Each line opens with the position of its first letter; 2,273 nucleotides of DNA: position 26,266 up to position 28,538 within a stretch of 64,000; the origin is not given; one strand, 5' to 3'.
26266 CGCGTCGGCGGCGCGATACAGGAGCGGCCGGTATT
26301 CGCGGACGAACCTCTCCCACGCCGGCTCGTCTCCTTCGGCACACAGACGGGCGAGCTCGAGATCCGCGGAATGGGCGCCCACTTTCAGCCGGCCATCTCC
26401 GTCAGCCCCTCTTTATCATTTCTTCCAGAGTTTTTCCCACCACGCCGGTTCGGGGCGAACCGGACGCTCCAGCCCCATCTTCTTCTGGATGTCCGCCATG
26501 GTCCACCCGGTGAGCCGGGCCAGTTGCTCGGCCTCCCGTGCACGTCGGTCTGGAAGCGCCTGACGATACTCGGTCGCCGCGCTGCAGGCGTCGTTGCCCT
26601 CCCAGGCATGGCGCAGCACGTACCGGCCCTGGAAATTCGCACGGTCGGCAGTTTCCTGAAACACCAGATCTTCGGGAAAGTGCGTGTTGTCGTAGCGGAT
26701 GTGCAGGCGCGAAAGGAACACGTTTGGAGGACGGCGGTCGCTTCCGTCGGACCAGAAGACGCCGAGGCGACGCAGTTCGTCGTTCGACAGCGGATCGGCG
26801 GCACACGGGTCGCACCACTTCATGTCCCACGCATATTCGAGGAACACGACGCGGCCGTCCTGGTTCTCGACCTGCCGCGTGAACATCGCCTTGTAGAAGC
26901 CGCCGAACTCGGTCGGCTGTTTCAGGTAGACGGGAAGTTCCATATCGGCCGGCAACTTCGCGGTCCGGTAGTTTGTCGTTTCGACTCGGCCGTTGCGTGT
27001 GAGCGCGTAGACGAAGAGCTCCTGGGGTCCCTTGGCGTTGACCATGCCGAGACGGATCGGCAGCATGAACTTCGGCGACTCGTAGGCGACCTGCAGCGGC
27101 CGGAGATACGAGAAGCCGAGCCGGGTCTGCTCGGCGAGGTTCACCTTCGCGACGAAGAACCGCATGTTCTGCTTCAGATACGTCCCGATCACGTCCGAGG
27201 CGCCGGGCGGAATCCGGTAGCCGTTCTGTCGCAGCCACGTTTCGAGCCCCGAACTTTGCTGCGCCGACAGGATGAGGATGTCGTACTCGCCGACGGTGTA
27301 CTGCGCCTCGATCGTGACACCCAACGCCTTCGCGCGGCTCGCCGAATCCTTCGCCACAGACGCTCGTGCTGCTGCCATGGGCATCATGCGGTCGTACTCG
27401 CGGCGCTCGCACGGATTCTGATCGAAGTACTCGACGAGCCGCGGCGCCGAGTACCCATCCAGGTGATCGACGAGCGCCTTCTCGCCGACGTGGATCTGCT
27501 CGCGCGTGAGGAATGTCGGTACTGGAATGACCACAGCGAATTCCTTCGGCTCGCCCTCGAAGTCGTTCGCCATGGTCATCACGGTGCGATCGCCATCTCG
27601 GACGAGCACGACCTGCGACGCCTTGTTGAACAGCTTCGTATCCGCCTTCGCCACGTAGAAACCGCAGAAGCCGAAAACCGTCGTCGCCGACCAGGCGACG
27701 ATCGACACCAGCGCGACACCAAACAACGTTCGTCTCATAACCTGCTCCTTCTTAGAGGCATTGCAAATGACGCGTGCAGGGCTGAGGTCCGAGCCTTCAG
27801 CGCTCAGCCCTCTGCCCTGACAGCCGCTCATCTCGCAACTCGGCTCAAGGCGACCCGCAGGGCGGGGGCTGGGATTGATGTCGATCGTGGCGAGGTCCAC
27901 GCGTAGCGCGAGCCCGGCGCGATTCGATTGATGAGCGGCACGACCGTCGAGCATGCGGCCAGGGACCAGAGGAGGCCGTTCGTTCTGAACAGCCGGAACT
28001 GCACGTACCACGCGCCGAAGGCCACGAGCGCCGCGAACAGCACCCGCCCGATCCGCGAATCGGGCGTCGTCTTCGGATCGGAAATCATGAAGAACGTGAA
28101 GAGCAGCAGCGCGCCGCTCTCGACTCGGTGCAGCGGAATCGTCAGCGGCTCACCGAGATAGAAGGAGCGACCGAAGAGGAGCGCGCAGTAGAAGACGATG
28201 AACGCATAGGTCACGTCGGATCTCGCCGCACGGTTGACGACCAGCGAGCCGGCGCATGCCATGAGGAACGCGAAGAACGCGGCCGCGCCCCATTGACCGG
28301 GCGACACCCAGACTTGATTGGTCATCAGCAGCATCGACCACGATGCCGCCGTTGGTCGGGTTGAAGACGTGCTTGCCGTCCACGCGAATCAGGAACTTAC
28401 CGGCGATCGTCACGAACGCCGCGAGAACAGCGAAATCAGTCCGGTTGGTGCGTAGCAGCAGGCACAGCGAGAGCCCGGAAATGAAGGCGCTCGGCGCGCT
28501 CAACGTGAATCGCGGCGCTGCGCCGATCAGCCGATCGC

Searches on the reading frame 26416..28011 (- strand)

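Call 5: search_protein_families(library=pfam, proteins=[window:26416-28011:-], max_evalue=0.01)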
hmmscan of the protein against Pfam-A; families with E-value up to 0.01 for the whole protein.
window:26416-28011:- (531 aa): 1 family
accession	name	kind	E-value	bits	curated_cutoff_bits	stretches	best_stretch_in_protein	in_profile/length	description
PF10092.14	DUF2330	-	1.3e-81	274.3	24.7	1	114-451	5-278/279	Uncharacterized protein conserved in bacteria (DUF2330)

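Call 15: search_protein_families(library=ncbifam, proteins=[window:26416-28011:-], max_evalue=0.001)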
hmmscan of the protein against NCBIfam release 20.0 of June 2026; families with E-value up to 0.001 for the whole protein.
window:26416-28011:- (531 aa): 0 families

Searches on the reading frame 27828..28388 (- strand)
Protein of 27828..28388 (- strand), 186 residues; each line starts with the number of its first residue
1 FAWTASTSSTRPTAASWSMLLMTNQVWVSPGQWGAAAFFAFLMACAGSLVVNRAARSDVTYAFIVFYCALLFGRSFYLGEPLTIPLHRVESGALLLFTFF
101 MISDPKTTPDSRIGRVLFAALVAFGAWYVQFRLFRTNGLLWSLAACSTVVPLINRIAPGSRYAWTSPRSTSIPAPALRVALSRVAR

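Call 78: search_protein_families(library=pfam, proteins=[window:27828-28388:-], max_evalue=0.00001)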
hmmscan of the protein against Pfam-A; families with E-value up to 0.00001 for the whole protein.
window:27828-28388:- (186 aa): 1 family
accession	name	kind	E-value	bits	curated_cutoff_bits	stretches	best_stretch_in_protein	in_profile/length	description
PF03116.20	NQR2_RnfD_RnfE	-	2.5e-11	43.9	27.7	1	21-156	162-289/296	NQR2, RnfD, RnfE family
